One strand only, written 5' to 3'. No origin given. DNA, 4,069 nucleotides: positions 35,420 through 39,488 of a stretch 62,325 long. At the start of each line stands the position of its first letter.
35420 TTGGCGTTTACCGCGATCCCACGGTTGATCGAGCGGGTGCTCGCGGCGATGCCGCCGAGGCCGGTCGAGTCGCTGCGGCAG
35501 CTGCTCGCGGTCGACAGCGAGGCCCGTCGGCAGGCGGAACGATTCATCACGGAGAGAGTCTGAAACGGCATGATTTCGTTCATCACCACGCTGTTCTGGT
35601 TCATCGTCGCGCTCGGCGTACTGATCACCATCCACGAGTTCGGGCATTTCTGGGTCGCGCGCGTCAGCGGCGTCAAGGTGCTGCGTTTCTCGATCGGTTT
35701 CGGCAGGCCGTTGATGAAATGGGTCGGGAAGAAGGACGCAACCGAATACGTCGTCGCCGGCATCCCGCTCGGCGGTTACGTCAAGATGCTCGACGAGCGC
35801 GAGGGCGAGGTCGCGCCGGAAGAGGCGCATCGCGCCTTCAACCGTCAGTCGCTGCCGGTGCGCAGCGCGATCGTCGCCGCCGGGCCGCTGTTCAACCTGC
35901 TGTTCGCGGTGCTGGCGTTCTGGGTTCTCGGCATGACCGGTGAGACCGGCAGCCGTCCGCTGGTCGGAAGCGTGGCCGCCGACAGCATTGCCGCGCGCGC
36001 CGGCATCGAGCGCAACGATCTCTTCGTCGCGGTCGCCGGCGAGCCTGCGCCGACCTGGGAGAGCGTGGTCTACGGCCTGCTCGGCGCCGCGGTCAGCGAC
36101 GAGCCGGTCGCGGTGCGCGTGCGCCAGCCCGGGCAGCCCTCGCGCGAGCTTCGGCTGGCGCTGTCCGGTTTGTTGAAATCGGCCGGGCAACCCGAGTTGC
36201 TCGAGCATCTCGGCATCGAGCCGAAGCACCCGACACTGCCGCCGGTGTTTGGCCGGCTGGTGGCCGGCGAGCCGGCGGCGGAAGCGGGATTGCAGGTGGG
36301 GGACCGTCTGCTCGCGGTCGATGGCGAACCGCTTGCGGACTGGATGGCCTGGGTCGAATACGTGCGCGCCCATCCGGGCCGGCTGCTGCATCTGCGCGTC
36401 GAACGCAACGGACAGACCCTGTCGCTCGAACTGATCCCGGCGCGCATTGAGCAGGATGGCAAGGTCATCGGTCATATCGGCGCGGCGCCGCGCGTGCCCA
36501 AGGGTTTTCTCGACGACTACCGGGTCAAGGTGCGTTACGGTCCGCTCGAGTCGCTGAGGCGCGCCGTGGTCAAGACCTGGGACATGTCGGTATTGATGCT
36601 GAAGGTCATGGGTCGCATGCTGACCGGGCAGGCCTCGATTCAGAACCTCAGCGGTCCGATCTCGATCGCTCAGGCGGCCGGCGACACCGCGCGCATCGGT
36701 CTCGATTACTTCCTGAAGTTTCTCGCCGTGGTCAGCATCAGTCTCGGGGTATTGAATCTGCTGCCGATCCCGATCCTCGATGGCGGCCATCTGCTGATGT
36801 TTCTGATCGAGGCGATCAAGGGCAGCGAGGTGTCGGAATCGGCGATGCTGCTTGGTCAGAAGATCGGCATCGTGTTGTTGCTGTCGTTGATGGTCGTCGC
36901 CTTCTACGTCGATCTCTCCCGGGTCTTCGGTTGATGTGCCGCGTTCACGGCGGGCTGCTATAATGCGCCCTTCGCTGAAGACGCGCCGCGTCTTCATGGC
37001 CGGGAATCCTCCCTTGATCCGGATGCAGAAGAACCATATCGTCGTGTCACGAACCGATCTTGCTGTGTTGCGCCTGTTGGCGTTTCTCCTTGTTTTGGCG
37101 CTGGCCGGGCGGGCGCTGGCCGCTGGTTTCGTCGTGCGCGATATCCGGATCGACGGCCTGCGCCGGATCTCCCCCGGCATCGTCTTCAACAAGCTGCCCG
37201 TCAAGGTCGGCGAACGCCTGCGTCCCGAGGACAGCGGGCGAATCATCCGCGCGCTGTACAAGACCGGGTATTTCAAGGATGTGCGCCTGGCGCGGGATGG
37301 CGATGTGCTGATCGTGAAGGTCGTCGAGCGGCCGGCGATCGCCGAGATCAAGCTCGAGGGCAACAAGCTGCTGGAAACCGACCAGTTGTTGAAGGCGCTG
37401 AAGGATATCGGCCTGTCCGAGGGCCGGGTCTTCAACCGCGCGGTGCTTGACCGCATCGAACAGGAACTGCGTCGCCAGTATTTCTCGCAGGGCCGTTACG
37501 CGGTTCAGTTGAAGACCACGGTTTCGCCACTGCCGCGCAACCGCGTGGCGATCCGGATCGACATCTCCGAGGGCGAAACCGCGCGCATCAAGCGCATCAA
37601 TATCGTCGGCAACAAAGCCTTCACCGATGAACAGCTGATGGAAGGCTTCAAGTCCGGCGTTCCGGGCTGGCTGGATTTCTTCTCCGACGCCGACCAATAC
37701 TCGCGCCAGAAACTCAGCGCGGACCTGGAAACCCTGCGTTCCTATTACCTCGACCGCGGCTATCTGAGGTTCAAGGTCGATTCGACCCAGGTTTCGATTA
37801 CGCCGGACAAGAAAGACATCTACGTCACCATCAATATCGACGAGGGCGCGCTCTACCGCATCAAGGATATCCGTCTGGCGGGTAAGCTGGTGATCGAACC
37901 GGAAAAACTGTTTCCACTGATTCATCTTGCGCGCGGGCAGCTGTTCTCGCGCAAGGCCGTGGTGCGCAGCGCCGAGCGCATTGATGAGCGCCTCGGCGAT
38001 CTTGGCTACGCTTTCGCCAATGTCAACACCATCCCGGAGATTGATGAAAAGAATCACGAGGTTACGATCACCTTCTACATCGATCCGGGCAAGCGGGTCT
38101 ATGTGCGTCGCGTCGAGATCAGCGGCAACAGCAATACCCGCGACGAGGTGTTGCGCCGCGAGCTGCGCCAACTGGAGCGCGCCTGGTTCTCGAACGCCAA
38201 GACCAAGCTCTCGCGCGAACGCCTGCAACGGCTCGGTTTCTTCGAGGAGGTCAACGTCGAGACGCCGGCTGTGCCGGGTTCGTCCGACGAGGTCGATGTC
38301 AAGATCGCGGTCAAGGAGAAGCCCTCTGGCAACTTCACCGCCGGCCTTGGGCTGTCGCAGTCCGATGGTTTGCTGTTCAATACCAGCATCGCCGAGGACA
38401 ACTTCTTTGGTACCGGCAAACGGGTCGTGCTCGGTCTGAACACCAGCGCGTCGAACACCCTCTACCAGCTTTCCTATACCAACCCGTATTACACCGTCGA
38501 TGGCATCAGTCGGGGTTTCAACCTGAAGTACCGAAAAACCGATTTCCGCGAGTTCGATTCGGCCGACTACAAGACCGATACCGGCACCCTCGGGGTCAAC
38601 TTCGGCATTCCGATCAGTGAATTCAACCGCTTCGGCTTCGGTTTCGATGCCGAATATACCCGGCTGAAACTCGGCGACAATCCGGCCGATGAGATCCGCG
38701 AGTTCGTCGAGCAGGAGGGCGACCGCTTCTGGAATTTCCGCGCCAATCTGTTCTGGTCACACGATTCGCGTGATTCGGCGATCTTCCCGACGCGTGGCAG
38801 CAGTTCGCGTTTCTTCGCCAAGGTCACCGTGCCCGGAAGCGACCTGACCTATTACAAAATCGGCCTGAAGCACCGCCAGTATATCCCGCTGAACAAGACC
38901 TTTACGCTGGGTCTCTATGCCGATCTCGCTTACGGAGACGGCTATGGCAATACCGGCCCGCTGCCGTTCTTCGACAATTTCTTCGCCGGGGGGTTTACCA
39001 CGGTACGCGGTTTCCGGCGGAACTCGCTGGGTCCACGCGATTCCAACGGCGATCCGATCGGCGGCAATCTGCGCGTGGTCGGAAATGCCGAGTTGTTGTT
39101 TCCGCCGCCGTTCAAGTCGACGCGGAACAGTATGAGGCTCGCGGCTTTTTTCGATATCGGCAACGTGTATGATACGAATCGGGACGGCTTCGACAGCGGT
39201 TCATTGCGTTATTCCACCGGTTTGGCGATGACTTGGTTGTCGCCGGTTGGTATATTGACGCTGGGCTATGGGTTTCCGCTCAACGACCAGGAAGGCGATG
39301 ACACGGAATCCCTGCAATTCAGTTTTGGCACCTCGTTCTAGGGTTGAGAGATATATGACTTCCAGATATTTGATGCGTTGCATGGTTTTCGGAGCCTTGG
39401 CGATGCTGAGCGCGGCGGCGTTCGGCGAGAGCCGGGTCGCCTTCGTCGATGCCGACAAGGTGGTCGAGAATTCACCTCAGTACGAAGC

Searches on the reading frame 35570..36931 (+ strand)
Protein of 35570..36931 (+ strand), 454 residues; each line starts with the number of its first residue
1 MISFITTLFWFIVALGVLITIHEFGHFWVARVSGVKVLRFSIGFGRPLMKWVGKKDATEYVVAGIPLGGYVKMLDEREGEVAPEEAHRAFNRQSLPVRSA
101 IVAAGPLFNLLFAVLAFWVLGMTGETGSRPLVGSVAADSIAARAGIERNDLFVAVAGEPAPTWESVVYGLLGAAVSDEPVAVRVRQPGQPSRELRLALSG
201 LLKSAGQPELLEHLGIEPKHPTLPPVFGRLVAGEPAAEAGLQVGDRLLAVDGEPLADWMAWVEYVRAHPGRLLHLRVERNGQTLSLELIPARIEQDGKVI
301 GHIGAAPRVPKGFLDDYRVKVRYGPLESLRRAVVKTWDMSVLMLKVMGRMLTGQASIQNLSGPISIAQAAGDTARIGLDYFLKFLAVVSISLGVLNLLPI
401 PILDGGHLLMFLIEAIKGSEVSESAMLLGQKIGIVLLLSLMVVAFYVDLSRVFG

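Call 89: search_protein_families(library=pfam, proteins=[window:35570-36931:+], max_evalue=0.00001)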
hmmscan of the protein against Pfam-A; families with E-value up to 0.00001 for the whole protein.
window:35570-36931:+ (454 aa): 5 families
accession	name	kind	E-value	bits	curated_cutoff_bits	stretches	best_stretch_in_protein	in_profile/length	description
PF02163.28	Peptidase_M50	-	1.6e-67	227.5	27.2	1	11-440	2-221/221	Peptidase family M50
PF17820.7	PDZ_6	-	3e-19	69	27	1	231-279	6-54/54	PDZ domain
PF13180.12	PDZ_2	-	2e-10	41.3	27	1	232-288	21-78/80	PDZ domain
PF00595.29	PDZ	-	1.3e-08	35.5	23.2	0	228-258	30-60/81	PDZ domain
PF21558.3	Pept_S41_N_bact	-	3.4e-07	30.5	27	0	237-266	16-46/87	Bacteroidetes, Peptidase, S41 family, N-terminal domain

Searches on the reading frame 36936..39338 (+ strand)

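Call 89: search_protein_families(library=pfam, proteins=[window:36936-39338:+], max_evalue=0.00001)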
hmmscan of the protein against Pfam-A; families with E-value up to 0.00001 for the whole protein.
window:36936-39338:+ (801 aa): 3 families
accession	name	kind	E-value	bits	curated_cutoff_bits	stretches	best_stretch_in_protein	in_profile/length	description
PF01103.29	Omp85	-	7.6e-77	259.4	24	1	489-801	1-325/325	Omp85 superfamily domain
PF07244.20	POTRA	-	2.2e-72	240.2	21.3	4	217-304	2-79/79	Surface antigen variable number repeat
PF08478.15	POTRA_1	-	1.7e-07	31.9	23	0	390-442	3-55/69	POTRA domain, FtsQ-type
